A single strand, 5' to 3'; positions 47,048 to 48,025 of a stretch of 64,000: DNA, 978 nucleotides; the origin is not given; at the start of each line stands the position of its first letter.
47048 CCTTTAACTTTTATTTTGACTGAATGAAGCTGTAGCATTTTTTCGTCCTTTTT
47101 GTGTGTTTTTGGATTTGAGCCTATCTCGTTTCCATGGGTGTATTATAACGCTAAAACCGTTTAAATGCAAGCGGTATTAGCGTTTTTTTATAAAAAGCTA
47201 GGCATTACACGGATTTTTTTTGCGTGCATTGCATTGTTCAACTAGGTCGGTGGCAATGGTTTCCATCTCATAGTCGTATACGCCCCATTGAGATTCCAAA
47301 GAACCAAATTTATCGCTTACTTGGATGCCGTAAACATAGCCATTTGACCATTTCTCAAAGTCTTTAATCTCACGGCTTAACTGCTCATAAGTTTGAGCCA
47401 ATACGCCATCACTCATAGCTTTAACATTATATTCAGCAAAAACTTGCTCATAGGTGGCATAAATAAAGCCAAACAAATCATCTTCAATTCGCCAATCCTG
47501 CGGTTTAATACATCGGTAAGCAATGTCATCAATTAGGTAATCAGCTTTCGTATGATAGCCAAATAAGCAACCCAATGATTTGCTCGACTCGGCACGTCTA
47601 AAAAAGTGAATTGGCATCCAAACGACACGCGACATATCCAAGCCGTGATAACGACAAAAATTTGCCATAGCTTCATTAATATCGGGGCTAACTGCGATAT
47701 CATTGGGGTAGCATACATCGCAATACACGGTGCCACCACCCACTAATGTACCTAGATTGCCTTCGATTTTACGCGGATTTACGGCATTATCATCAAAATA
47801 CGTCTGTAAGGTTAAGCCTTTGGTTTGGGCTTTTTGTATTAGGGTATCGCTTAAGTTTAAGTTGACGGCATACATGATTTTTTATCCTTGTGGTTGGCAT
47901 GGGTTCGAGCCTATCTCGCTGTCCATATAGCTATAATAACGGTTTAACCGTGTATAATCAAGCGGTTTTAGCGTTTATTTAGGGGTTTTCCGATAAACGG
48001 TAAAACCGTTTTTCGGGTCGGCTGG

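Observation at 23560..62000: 38-kb array of about 47 co-oriented genes, each an insulated unit behind a near-identical 200-300 bp promoter/leader module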

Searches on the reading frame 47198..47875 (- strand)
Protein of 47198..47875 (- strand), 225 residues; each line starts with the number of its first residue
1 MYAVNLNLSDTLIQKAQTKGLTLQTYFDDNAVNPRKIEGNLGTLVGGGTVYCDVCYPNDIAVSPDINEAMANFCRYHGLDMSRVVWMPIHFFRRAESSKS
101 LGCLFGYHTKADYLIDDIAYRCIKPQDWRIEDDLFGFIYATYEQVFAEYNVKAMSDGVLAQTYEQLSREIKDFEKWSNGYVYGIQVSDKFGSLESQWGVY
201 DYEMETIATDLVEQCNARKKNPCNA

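Call 14: search_protein_families(library=pfam, max_evalue=0.01, proteins=[window:47198-47875:-])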
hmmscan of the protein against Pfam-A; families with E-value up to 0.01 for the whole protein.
window:47198-47875:- (225 aa): 0 families

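Call 46: search_solved_structures(query=A2, max_evalue=1)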
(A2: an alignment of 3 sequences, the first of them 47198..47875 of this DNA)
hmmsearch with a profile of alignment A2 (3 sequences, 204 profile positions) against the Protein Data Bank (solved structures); distinct sequences matched with E-value up to 1: 57.
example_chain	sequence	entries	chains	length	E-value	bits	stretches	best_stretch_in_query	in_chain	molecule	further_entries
9tu0_A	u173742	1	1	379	0.023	17.9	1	109-195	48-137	Mitogen-activated protein kinase 3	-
4qtb_A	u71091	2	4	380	0.023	17.8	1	109-195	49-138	Mitogen-activated protein kinase 3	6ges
2zoq_A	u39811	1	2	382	0.023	17.8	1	109-195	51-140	Mitogen-activated protein kinase 3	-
9uur_B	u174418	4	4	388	0.024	17.8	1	109-195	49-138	Mitogen-activated protein kinase 3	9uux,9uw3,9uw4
6dmg_A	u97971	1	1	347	0.14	15.2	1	109-194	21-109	Mitogen-activated protein kinase 1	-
6d5y_A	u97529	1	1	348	0.15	15.1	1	109-194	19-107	Mitogen-activated protein kinase 1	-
4xj0_A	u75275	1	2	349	0.15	15.1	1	109-194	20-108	Mitogen-activated protein kinase 1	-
5v62_A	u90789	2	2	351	0.16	15.1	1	109-194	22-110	Mitogen-activated protein kinase 1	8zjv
5k4i_A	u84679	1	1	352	0.16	15.1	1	109-194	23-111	Mitogen-activated protein kinase 1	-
6opg_A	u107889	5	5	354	0.16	15.1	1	109-194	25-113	Mitogen-activated protein kinase 1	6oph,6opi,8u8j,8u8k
4iz5_A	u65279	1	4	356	0.16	15.1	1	109-194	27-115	Mitogen-activated protein kinase 1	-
4iz7_C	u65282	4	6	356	0.16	15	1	109-194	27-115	Mitogen-activated protein kinase 1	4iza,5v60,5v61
5wp1_A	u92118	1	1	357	0.16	15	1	109-194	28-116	Mitogen-activated protein kinase 1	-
3sa0_A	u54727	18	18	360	0.17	15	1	109-194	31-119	Mitogen-activated protein kinase 1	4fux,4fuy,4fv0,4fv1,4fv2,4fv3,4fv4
4qta_A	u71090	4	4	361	0.17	15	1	109-194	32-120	Mitogen-activated protein kinase 1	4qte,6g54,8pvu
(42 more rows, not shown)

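Call 74: search_dna_similar(query=window:47198-47875:-, collection=plasmids, mode=protein, max_rows=30, max_evalue=0.001)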
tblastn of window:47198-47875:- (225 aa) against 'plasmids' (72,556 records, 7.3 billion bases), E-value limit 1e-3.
Records with a match: 1; places in all: 2; records where one place covers at least 80% of the query: 1.
Best place of each record, by identity: 95-99% 1.
By first word of the organism name: Moraxella 1.
By predicted mobility (MOB-suite, as given by PLSDB): non-mobilizable 1.
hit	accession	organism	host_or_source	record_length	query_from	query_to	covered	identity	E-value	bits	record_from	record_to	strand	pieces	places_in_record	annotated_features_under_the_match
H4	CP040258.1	Moraxella osloensis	mycoplasma culture contaminant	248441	1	225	100%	97.8%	7e-139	436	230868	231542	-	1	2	hypothetical protein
